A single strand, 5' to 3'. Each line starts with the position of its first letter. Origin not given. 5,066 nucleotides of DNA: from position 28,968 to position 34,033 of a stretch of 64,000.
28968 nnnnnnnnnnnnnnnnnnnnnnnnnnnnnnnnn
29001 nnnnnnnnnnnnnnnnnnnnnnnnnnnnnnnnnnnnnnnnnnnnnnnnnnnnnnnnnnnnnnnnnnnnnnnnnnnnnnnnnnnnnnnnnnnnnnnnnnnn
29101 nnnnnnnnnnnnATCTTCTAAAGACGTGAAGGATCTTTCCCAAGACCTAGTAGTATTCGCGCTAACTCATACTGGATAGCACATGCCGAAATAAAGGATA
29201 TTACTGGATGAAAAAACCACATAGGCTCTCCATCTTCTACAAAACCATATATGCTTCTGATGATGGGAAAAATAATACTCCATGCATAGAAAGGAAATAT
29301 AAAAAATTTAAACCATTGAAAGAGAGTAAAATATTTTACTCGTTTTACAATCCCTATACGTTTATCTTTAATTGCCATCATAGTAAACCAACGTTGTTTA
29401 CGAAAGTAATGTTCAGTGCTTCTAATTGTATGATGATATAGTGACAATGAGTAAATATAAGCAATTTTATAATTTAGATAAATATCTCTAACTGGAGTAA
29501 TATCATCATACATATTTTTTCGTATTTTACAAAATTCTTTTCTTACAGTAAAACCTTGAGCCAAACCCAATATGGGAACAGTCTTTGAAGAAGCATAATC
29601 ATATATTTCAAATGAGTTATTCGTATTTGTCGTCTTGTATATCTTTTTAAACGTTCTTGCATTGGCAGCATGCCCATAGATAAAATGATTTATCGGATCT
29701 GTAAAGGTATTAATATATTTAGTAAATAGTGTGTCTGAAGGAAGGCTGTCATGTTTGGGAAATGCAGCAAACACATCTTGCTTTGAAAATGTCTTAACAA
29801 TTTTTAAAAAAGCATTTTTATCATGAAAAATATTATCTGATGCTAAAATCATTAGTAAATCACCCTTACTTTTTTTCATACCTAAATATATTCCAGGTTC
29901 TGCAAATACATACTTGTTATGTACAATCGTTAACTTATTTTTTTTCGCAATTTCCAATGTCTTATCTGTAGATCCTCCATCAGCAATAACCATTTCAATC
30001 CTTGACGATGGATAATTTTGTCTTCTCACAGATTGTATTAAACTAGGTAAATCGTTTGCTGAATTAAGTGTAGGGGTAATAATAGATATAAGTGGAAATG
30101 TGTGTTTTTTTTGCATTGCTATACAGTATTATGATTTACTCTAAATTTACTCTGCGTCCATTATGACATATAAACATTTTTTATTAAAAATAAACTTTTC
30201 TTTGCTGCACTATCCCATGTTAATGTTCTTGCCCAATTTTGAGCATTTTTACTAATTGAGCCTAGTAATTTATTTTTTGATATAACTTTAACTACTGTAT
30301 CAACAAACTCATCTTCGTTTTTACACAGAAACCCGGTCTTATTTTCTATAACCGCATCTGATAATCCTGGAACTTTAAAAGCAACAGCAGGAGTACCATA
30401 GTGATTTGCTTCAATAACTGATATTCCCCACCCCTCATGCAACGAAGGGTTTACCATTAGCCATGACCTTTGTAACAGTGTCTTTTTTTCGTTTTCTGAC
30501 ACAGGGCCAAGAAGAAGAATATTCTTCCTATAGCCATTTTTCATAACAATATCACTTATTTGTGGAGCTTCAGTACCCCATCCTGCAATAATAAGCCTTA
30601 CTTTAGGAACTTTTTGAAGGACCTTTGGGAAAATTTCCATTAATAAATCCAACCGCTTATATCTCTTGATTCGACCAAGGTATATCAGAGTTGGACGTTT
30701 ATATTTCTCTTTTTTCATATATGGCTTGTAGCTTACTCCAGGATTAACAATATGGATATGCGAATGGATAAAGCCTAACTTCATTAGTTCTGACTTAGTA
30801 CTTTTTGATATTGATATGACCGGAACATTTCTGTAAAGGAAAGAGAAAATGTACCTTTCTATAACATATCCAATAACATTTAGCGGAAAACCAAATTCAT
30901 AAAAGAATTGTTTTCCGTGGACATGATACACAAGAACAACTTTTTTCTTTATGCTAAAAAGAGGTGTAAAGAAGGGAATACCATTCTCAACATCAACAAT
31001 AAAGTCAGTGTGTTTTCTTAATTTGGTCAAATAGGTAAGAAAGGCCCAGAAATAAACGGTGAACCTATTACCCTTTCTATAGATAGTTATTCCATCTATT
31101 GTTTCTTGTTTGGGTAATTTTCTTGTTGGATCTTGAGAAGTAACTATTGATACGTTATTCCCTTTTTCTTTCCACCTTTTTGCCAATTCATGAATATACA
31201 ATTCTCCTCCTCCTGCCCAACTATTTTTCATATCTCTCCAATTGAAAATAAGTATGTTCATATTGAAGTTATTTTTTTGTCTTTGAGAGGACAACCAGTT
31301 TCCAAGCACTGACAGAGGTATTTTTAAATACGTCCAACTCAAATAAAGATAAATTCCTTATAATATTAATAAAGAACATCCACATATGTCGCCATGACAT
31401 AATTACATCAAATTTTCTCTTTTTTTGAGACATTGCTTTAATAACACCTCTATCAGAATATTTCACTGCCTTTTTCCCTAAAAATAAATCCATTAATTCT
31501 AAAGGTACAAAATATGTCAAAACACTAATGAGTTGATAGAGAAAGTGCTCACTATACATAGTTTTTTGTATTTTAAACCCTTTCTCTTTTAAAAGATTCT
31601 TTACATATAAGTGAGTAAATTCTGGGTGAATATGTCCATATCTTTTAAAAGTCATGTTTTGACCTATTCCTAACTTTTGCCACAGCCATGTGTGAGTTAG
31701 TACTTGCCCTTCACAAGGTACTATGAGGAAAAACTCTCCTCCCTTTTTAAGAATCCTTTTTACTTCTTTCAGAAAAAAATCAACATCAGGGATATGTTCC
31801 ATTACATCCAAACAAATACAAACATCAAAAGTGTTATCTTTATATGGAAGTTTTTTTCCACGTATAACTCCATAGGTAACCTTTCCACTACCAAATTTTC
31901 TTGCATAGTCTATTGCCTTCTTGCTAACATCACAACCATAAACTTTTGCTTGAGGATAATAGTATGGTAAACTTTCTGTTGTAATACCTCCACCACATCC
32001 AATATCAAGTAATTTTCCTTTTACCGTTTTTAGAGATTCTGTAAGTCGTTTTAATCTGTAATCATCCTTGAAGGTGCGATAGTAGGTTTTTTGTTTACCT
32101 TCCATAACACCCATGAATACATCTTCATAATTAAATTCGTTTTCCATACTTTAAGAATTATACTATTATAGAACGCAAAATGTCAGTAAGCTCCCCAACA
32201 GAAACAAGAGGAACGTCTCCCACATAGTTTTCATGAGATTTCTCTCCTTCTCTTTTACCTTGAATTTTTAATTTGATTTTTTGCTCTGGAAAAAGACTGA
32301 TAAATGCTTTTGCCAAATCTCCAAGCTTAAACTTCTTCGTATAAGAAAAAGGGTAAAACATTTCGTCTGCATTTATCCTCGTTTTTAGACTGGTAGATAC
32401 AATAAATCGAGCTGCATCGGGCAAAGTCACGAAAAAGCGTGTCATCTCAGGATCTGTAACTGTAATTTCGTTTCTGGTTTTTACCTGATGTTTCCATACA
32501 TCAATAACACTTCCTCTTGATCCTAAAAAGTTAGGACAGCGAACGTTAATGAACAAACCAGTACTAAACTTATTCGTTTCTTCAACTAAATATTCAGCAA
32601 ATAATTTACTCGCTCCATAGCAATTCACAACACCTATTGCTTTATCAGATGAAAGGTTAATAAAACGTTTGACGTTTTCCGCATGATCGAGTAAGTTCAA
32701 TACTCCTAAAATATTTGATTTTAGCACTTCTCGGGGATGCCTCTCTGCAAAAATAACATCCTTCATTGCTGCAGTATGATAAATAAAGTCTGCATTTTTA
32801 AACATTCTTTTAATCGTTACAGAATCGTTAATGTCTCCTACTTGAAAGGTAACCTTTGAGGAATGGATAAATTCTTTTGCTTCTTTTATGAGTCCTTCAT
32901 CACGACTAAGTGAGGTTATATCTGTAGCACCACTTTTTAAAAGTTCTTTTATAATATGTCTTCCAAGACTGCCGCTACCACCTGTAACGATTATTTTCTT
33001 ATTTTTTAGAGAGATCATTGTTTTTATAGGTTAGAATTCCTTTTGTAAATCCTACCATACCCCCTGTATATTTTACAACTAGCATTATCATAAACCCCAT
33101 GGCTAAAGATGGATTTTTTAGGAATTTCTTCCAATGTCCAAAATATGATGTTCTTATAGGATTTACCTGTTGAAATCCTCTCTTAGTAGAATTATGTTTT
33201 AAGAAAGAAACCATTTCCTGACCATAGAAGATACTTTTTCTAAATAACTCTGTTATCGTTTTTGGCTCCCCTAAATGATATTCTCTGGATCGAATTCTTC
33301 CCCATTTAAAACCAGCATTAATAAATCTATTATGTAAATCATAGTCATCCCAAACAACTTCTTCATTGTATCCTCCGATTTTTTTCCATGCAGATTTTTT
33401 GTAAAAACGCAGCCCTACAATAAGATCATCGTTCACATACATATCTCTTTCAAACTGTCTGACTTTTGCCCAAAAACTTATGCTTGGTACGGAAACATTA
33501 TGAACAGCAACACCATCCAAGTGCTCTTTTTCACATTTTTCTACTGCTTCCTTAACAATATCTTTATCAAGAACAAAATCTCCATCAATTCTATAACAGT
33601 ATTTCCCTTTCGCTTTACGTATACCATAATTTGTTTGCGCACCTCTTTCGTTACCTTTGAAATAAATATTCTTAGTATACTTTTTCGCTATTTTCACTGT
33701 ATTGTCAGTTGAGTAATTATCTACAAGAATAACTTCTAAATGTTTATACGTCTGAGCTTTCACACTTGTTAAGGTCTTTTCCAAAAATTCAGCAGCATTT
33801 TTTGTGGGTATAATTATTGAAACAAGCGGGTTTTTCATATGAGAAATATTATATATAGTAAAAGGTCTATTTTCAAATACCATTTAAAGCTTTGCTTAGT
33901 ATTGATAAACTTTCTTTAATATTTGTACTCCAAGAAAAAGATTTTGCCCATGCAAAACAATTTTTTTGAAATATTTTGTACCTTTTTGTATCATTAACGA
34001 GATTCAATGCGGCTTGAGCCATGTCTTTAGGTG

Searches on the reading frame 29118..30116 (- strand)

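Call 45: search_protein_families(library=pfam, proteins=[window:29118-30116:-], max_evalue=0.0001)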
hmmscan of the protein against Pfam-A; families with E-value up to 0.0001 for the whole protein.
window:29118-30116:- (332 aa): 1 family
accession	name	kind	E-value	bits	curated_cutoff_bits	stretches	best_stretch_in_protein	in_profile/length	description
PF00535.33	Glycos_transf_2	-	6.8e-17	62.3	23.3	1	11-142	1-132/168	Glycosyl transferase family 2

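Call 46: search_protein_families(library=ncbifam, proteins=[window:29118-30116:-], max_evalue=0.000001)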
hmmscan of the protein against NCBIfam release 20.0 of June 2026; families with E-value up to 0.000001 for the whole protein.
window:29118-30116:- (332 aa): 6 families
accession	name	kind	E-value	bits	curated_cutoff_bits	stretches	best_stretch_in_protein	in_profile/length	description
TIGR04283.1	glyco_like_mftF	equivalog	3e-16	59.7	182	1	10-175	1-127/221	TIGR04283 family arsenosugar biosynthesis glycosyltransferase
TIGR03111.1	glyc2_xrt_Gpos1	hypoth_equivalog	4.4e-10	38.9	363.95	1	4-118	45-164/439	TIGR03111 family XrtG-associated glycosyltransferase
NF047683.1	TeichurnBiosyTuaG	equivalog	3.4e-09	36.7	400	1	6-125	4-126/252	teichuronic acid biosynthesis protein TuaG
TIGR03937.1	PgaC_IcaA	equivalog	2e-08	33.6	422.3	1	3-118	40-158/407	poly-beta-1,6-N-acetyl-D-glucosamine synthase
NF041875.1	EPS_EpsD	equivalog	3e-07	30.2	370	1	10-91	1-86/325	exopolysaccharide biosynthesis glycosyltransferase EpsD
NF007482.0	PRK10073.1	equivalog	8e-07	28.4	423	0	6-66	4-62/334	glycosyltransferase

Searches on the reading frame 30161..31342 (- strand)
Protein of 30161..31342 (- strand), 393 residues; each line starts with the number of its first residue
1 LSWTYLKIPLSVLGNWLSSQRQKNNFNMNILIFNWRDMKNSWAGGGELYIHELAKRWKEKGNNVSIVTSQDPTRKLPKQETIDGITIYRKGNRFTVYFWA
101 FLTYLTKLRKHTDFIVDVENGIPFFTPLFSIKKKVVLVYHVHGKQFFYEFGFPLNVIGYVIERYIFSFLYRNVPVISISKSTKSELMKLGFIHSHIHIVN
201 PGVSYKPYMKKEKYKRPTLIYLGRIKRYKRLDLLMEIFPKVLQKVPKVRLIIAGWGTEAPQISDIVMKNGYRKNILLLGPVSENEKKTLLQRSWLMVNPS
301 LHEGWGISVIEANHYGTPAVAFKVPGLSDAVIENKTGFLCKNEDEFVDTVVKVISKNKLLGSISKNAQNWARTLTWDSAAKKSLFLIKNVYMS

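Call 12: search_protein_families(library=pfam, proteins=[window:30161-31342:-], max_evalue=0.001)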
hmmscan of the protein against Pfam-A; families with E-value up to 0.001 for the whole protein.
window:30161-31342:- (393 aa): 5 families
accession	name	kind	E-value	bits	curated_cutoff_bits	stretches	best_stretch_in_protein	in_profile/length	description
PF00534.26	Glycos_transf_1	-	9.9e-35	120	26.4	1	213-370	12-172/172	Glycosyl transferases group 1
PF13692.12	Glyco_trans_1_4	-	3.6e-28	99.1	27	1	216-355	1-141/142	Glycosyl transferases group 1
PF13439.12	Glyco_transf_4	-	4.2e-15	56.6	28.5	1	44-203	2-166/170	Glycosyltransferase Family 4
PF20706.3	GT4-conflict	-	3.1e-09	36.8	26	1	194-375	172-352/385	Family 4 Glycosyltransferase in conflict systems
PF13579.12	Glyco_trans_4_4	-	0.00013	22.8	29.7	1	44-201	1-157/158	Glycosyl transferase 4-like domain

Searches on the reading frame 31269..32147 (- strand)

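Call 45: search_protein_families(library=pfam, proteins=[window:31269-32147:-], max_evalue=0.0001)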
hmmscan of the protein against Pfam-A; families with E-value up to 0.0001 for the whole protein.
window:31269-32147:- (292 aa): 11 families
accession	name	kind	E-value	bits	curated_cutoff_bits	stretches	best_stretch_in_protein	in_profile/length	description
PF08241.18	Methyltransf_11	-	1.1e-23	84.2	21.2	1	47-140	1-94/95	Methyltransferase domain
PF13649.12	Methyltransf_25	-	8.3e-20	71.7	27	1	47-137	2-97/97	Methyltransferase domain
PF13489.12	Methyltransf_23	-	1.4e-17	64.3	27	1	33-194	10-162/164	Methyltransferase domain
PF13847.12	Methyltransf_31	-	8.6e-17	61.6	27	1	44-152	5-121/145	Methyltransferase domain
PF08242.18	Methyltransf_12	-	4e-16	60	30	1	47-138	1-97/98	Methyltransferase domain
PF01209.24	Ubie_methyltran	-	1.8e-09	37.8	20.1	1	33-142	45-152/233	ubiE/COQ5 methyltransferase family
PF05175.20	MTS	-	8.9e-07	29.1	23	1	35-142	23-139/170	Methyltransferase small domain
PF00891.24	Methyltransf_2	-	9.4e-06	25.5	22.3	1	44-191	64-209/210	O-methyltransferase domain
PF02353.26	CMAS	-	2e-05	24.5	27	1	33-141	52-164/273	Mycolic acid cyclopropane synthetase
PF05148.21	Methyltransf_8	-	3.2e-05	24.3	27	1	98-140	114-155/219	Hypothetical methyltransferase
PF05219.18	DREV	-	4.5e-05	23.1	26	1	43-194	95-236/265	DREV methyltransferase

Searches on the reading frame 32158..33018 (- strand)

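Call 71: search_protein_families(library=ncbifam, proteins=[window:32158-33018:-], max_evalue=1e-10)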
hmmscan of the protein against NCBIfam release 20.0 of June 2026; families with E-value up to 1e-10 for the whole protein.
window:32158-33018:- (286 aa): 6 families
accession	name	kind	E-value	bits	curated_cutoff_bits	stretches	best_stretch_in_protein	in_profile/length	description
TIGR03589.1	PseB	equivalog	2.7e-51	174.4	407.75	1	4-267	2-263/324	UDP-N-acetylglucosamine 4,6-dehydratase (inverting)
TIGR04130.1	FnlA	equivalog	3.6e-43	147.8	730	1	4-279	2-278/337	UDP-N-acetylglucosamine 4,6-dehydratase/5-epimerase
TIGR01179.1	galE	equivalog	1e-14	54.1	262.3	1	8-154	1-165/332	UDP-glucose 4-epimerase GalE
TIGR04180.1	EDH_00030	hypoth_equivalog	8.6e-13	48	475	1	9-129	1-126/297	NAD-dependent 4,6-dehydratase LegB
TIGR03466.1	HpnA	hypoth_equivalog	1.2e-11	44.1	367.65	1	8-130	2-119/327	hopanoid-associated sugar epimerase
TIGR01746.1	Thioester-redct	subfamily_domain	3.2e-11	43.1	213.35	0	8-232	1-270/371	thioester reductase domain-containing protein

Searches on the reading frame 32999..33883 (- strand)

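Call 24: search_protein_families(library=pfam, proteins=[window:32999-33883:-], max_evalue=0.001)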
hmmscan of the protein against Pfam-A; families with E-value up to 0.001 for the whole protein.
window:32999-33883:- (294 aa): 4 families
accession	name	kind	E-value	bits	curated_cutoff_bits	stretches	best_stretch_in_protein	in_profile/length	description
PF00535.33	Glycos_transf_2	-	5.9e-28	98.3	23.3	1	22-143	1-129/168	Glycosyl transferase family 2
PF13641.12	Glyco_tranf_2_3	-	8.6e-08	32.9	27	1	21-126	3-120/230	Glycosyltransferase like family 2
PF10111.15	Glyco_tranf_2_2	-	7e-07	29.4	27.3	1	22-115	1-104/276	Glycosyltransferase like family 2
PF13632.12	Glyco_trans_2_3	-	0.00067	20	27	0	99-270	5-178/198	Glycosyl transferase family group 2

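Call 25: search_protein_families(library=ncbifam, proteins=[window:32999-33883:-], max_evalue=0.00001)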
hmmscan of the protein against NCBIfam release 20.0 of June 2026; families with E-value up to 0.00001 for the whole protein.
window:32999-33883:- (294 aa): 19 families
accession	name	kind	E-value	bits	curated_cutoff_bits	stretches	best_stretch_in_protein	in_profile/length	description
TIGR04283.1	glyco_like_mftF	equivalog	5.5e-21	75.2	182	1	21-195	1-176/221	TIGR04283 family arsenosugar biosynthesis glycosyltransferase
NF007482.0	PRK10073.1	equivalog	1.7e-16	60.2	423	1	17-127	4-119/334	glycosyltransferase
NF047683.1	TeichurnBiosyTuaG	equivalog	9.3e-16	58.2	400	1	17-116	4-110/252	teichuronic acid biosynthesis protein TuaG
TIGR03937.1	PgaC_IcaA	equivalog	1.7e-14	53.7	422.3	1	13-120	39-153/407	poly-beta-1,6-N-acetyl-D-glucosamine synthase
TIGR03111.1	glyc2_xrt_Gpos1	hypoth_equivalog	8.8e-14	51.1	363.95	1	16-120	46-159/439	TIGR03111 family XrtG-associated glycosyltransferase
NF053739.1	GlytfEpsEBac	equivalog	3.7e-13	49.1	450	1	19-206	1-204/265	glycosyltransferase EpsE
TIGR03469.1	HpnB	hypoth_equivalog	8e-12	44.9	379.25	1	16-123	41-166/386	hopene-associated glycosyltransferase HpnB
NF050050.1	ProtGlycPglI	equivalog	2e-11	43.8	500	1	19-119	2-110/306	GalNAc(5)-diNAcBac-PP-undecaprenol beta-1,3-glucosyltransferase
NF041875.1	EPS_EpsD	equivalog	5.7e-11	42.4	370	1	21-130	1-116/325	exopolysaccharide biosynthesis glycosyltransferase EpsD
NF038299.1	EPS_HpsN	equivalog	2.2e-09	36.8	425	1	19-120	1-109/317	hormogonium polysaccharide biosynthesis glycosyltransferase HpsN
NF038302.1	EPS_HpsE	equivalog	3e-08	33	300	1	22-119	4-113/307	hormogonium polysaccharide biosynthesis glycosyltransferase HpsE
NF045692.1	OglycostaseCruG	equivalog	2.7e-07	29.8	600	1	20-71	42-93/386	2'-O-glycosyltransferase CruG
TIGR04182.1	glyco_TIGR04182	equivalog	5.1e-07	29.4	325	1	21-115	2-95/293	S-layer glycoprotein N-glycosyltransferase AglJ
NF041394.1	GtaseAglG_Halo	equivalog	9.3e-07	28.4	440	1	21-131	3-119/304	glucosyl-dolichyl phosphate glucuronosyltransferase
TIGR04242.1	nodulat_NodC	equivalog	1.5e-06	27.5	550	1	16-123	45-162/395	chitooligosaccharide synthase NodC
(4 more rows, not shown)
